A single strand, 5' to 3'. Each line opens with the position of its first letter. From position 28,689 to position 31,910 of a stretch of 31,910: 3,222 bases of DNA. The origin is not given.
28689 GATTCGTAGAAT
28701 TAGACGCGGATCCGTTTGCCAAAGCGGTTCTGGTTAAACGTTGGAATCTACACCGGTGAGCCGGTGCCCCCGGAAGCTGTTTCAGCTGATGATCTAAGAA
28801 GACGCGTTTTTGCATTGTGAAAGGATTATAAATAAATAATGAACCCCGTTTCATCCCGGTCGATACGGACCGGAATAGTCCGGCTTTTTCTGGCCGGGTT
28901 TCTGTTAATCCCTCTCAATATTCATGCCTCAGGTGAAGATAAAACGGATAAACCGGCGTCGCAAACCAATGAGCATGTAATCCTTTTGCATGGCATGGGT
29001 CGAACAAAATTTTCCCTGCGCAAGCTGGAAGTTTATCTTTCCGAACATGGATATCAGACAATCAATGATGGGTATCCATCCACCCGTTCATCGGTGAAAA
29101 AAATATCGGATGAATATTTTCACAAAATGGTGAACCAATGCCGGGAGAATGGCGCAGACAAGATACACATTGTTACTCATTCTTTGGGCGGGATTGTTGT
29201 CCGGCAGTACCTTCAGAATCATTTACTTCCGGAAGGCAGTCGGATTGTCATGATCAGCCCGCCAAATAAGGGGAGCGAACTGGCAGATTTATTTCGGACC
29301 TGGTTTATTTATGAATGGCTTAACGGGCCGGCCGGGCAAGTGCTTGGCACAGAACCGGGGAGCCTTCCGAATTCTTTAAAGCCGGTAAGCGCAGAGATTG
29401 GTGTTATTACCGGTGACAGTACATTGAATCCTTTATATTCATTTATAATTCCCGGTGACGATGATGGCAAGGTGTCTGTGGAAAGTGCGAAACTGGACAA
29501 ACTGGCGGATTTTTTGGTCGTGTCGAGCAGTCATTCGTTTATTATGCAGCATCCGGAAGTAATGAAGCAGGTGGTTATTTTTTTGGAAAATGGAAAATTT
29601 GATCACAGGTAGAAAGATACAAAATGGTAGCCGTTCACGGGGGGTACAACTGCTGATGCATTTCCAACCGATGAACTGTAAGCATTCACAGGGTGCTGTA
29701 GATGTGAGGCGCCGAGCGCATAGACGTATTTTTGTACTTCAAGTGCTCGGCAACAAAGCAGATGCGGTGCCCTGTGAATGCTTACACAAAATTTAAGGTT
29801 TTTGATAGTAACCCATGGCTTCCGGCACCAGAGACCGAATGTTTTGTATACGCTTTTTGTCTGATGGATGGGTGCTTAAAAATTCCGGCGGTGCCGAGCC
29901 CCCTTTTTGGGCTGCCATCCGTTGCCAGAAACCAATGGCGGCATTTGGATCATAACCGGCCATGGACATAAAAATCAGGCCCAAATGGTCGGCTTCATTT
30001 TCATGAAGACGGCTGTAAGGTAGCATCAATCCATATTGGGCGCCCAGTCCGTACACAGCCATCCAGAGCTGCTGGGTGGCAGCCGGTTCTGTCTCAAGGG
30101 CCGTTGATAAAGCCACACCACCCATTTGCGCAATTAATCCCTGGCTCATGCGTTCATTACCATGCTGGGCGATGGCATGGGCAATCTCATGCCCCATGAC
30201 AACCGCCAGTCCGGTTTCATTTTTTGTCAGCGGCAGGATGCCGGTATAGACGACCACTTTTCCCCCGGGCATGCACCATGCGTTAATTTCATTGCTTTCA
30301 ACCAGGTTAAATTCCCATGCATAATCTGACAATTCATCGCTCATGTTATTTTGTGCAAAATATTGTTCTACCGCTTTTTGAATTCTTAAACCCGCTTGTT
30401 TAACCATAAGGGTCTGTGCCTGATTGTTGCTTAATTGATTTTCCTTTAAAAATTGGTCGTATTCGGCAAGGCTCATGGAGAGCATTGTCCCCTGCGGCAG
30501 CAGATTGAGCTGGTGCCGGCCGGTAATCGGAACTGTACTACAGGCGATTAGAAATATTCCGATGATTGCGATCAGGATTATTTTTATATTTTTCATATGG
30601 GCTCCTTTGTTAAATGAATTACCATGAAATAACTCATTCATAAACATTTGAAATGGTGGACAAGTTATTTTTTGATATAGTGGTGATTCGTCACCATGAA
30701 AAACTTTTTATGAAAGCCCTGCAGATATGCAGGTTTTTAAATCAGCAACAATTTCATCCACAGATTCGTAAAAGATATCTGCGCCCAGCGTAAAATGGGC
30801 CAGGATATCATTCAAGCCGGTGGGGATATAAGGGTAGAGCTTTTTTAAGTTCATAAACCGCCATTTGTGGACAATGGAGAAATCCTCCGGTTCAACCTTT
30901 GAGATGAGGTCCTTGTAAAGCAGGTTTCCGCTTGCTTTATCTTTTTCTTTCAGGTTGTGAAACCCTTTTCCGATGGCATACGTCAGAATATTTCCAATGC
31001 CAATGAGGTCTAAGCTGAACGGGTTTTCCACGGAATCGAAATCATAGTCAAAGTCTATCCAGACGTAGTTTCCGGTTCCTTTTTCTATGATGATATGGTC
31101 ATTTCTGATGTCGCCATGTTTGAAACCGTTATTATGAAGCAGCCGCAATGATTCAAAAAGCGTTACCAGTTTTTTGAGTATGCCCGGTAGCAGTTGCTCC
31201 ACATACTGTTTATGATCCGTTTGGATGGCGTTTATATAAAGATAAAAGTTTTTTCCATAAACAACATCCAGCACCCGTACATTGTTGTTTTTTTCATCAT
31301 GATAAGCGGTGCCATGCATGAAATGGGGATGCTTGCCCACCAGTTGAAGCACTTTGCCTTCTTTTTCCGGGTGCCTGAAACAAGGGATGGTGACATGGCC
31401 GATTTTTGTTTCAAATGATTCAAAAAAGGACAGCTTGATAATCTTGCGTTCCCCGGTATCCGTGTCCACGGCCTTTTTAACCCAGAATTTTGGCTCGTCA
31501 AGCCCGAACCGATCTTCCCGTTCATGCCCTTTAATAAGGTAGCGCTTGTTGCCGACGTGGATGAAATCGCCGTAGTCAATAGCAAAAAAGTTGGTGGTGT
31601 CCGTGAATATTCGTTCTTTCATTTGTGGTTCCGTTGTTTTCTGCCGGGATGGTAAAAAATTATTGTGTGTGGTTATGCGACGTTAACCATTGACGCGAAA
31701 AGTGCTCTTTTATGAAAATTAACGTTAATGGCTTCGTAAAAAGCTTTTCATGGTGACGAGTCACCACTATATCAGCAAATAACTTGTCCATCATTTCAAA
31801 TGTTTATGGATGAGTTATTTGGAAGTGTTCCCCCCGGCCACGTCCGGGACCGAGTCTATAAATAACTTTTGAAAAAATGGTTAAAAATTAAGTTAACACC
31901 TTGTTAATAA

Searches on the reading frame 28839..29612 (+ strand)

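Call 5: search_protein_families(library=pfam, proteins=[window:28839-29612:+], max_evalue=0.01)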
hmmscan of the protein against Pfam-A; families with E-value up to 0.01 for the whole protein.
window:28839-29612:+ (257 aa): 7 families
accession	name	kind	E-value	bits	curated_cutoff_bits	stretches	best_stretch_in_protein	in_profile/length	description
PF00561.26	Abhydrolase_1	-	1.5e-06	28.5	25.8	1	46-158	2-121/245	alpha/beta hydrolase fold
PF24096.1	DUF7379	-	7.1e-06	26.5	33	1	96-151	59-120/191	Domain of unknown function (DUF7379)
PF02089.21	Palm_thioest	-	0.00022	21.5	26.8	1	47-143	2-110/254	Palmitoyl protein thioesterase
PF12697.13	Abhydrolase_6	-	0.00033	21.8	26.3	1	91-165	52-117/217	Alpha/beta hydrolase family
PF12048.14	DUF3530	-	0.0022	17.8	29.8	1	33-144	153-232/310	Protein of unknown function (DUF3530)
PF12146.15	Hydrolase_4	-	0.0041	16.9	27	0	45-146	5-114/239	Serine aminopeptidase, S33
PF07819.20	PGAP1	-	0.0055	16.9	24.3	1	85-147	75-133/233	PGAP1-like alpha/beta domain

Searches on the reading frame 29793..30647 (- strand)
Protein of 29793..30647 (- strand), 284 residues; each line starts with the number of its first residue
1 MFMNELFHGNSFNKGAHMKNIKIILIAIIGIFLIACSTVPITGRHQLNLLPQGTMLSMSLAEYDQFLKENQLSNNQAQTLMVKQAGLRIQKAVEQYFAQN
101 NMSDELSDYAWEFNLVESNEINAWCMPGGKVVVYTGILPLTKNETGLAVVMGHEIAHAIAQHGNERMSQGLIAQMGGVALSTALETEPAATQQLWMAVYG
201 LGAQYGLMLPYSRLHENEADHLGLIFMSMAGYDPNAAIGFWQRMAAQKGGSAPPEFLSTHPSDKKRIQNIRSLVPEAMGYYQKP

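Call 5: search_protein_families(library=pfam, proteins=[window:29793-30647:-], max_evalue=0.01)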
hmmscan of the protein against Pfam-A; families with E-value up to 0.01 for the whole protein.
window:29793-30647:- (284 aa): 1 family
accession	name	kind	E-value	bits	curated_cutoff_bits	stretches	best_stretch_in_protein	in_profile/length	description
PF01435.24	Peptidase_M48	-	1.4e-37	129.7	20.3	1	88-273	6-185/186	Peptidase family M48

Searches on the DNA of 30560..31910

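Call 8: search_rna_families(source=window, start=30560, end=31910, threshold=evalue, max_evalue=10)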
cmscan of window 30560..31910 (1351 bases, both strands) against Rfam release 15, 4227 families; matches with E-value up to 10: 7.
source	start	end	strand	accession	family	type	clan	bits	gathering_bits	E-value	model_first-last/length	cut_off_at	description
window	31086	31211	+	RF01515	Afu_514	Gene; snRNA; snoRNA; CD-box;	-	19.3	39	0.64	1-106/106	no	A. fumigatus snoRNA Afu_514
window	30672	30740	+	RF04315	manA-II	Cis-reg;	-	19.1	100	2.1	1-147/147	no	manA_II ncRNA motif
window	31230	31304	-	RF01188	snR56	Gene; snRNA; snoRNA; CD-box;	CL00049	19.1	54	7.5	1-84/84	no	Small nucleolar RNA snR56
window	30801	30899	+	RF03234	mir-2813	Gene; miRNA;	-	18.3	70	4.2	1-67/67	no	mir-2813 microRNA precursor family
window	31403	31442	+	RF01335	CRISPR-DR22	Gene; CRISPR;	-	15.8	50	3.6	1-36/36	no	CRISPR RNA direct repeat element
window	31209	31305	-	RF01295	SCARNA7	Gene; snRNA; snoRNA; scaRNA;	-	15.1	65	0.37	1-330/330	no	Small Cajal body-specific RNA 7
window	30560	30764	-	RF01894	PCA3_2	Gene; lncRNA;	-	13.4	100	0.52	1-205/409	3'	Prostate cancer antigen RNA 3 conserved region 2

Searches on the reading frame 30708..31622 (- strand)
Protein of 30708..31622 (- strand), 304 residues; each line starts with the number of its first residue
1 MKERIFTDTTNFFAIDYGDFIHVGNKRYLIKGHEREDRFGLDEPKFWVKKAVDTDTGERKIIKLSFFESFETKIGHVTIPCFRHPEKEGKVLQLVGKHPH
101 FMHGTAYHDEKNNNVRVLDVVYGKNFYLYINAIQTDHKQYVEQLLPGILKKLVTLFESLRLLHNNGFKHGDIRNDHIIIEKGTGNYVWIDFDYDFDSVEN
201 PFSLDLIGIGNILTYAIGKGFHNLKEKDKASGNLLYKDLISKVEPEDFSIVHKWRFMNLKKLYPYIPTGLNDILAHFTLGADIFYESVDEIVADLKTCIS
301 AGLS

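Call 5: search_protein_families(library=pfam, proteins=[window:30708-31622:-], max_evalue=0.01)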
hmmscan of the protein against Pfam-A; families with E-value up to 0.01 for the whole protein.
window:30708-31622:- (304 aa): 1 family
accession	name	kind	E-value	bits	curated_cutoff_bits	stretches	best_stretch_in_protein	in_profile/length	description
PF00069.31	Pkinase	-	0.0015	18.4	31.7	1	48-191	15-142/263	Protein kinase domain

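Call 24: find_related_loci(query=window:30708-31622:-, collection=genome_contigs, flank=3000)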
Query window:30708-31622:- (304 aa) in genome_contigs; peptide patterns used: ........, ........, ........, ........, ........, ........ (x = any residue, [..] = any of these).
294 stretches matched a pattern; 234 encode a relative of the query (tblastn E <= 1e-3); the best 80 are kept; 80 distinct loci.
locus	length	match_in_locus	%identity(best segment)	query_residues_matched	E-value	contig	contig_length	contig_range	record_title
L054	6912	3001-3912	90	1-304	0e+0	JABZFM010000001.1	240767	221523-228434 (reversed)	MAG: Desulfobacteraceae bacterium isolate Grevelingen_8MPa_metabat2.60 scaffold_51, whole genome shotgun sequence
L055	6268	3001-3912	89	1-304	0e+0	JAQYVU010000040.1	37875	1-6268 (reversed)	MAG: Desulfococcaceae bacterium isolate SF_100_bin68 SF_100_bin.68.orig_100_contig-145_2040, whole genome shotgun sequen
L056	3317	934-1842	85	1-303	0e+0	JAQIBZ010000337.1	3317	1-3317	MAG: Desulfobacteraceae bacterium isolate GH14 k119_495806, whole genome shotgun sequence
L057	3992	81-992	84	1-304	9e-180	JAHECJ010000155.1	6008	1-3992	MAG: Desulfococcus sp. isolate Ww167 NODE_38862_length_6008_cov_2.324274, whole genome shotgun sequence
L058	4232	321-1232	82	1-304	1e-178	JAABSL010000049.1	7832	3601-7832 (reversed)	MAG: Desulfobacteraceae bacterium isolate S12.Bin036 NODE_144_length_7832_cov_16.9501, whole genome shotgun sequence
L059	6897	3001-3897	82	1-299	1e-169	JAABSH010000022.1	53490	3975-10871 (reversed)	MAG: Desulfobacteraceae bacterium isolate S10.Bin129 NODE_22_length_53490_cov_10.3133, whole genome shotgun sequence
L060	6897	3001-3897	80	1-299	4e-167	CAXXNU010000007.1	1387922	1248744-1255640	MAG: Desulfobacterales bacterium isolate 6d091e9b-094b-40f3-8738-6f7f297dc317 genome assembly, contig: contig_7, whole g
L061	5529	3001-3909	78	1-303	1e-164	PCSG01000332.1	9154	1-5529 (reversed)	MAG: Desulfobacterales bacterium CG23_combo_of_CG06-09_8_20_14_all_51_8 CG23_scaffold_15275_c, whole genome shotgun sequ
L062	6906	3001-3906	72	1-304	2e-149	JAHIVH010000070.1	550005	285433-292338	MAG: Proteobacteria bacterium isolate MM_PC_MetaG.mb.70 MM_PC_MetaG.mb.70_k141_1110546, whole genome shotgun sequence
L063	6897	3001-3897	70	1-301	5e-149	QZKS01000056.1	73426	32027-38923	MAG: Desulfobacteraceae bacterium isolate SURF_7 Ga0104751_1000386, whole genome shotgun sequence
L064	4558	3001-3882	72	4-299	1e-149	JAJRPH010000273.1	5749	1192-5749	MAG: Deltaproteobacteria bacterium isolate Dive100_bin1.40 k141_651255, whole genome shotgun sequence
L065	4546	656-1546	69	1-299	1e-143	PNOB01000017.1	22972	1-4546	MAG: Desulfobacterium sp. isolate SW.3.97 SW_1001247_22972, whole genome shotgun sequence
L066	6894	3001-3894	71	1-299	6e-143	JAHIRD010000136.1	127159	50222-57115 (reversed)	MAG: Proteobacteria bacterium isolate MM_PC_MetaG.mb.113 MM_PC_MetaG.mb.113_k141_1405649, whole genome shotgun sequence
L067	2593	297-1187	69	3-299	2e-149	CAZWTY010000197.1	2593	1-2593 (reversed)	MAG TPA_asm: uncultured Desulforapulum sp. isolate SRP220891_co1_433 genome assembly, contig: NODE_83812_length_2593_cov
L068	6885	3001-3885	71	3-299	2e-141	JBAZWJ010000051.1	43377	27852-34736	MAG: Desulfobacteraceae bacterium isolate SO_2017_GW1_28 NODE_4200_length_43377_cov_1.306058_OW334_2017, whole genome sh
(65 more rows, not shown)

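Call 40: search_protein_families(library=ncbifam, proteins=[window:30708-31622:-], max_evalue=1)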
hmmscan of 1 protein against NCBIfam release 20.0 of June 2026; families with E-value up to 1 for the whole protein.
window:30708-31622:- (304 aa): 3 families
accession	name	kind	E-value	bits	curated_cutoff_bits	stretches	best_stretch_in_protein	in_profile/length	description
NF058632.1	SerThrKinPrkT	equivalog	0.014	14.4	280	1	117-190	98-161/322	serine/threonine protein kinase PrkT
TIGR03724.2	arch_bud32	equivalog_domain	0.025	14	125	1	125-192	67-129/193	KEOPS complex kinase/ATPase Bud32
NF038151.1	lanthi_synth_III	equivalog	0.17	10.2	575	1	134-193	328-382/833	class III lanthionine synthetase LanKC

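Call 41: search_solved_structures(query=window:30708-31622:-, max_evalue=1)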
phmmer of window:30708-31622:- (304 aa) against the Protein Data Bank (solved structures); distinct sequences matched with E-value up to 1: 30.
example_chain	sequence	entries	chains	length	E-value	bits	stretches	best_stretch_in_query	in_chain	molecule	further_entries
4o1o_A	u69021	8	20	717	0.00056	22.5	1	152-223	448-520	Ribonuclease L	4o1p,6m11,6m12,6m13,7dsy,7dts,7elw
7ukz_A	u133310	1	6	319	0.026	17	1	111-180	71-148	Cyclin-dependent kinase 11B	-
9vuh_A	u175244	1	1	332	0.029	16.9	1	111-180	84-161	Cyclin-dependent kinase 11B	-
8k20_B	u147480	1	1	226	0.034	16.6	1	158-197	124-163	non-specific serine/threonine protein kinase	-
31zn_B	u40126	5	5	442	0.055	16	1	112-180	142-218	Isoform 7 of Cyclin-dependent kinase 11B | Cyclin-dependent kinase 11B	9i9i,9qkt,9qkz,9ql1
4e7w_A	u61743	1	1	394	0.21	14.1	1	82-191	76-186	Glycogen Synthase Kinase 3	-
3we8_A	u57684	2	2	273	0.83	12.1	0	155-192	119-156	Serine/threonine-protein kinase pim-1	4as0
5toe_A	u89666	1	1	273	0.84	12.1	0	155-192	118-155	Serine/threonine-protein kinase pim-1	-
1yhs_A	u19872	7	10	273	0.84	12.1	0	155-192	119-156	Proto-oncogene serine/threonine-protein kinase Pim-1 | Serine/threonine-protein kinase pim-1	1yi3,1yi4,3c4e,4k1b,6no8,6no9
4k0y_A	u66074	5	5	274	0.84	12.1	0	155-192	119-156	Serine/threonine-protein kinase pim-1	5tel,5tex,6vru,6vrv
4dtk_A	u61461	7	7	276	0.85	12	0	155-192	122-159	Serine/threonine-protein kinase pim-1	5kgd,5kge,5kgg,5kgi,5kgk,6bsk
4k18_A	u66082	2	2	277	0.85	12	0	155-192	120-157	Serine/threonine-protein kinase pim-1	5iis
4i41_A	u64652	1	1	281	0.87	12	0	155-192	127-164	Serine/threonine-protein kinase pim-1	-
3f88_A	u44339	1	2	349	0.87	12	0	136-191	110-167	Glycogen synthase kinase-3 beta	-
4ty1_A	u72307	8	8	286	0.89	12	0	155-192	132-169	Serine/threonine-protein kinase pim-1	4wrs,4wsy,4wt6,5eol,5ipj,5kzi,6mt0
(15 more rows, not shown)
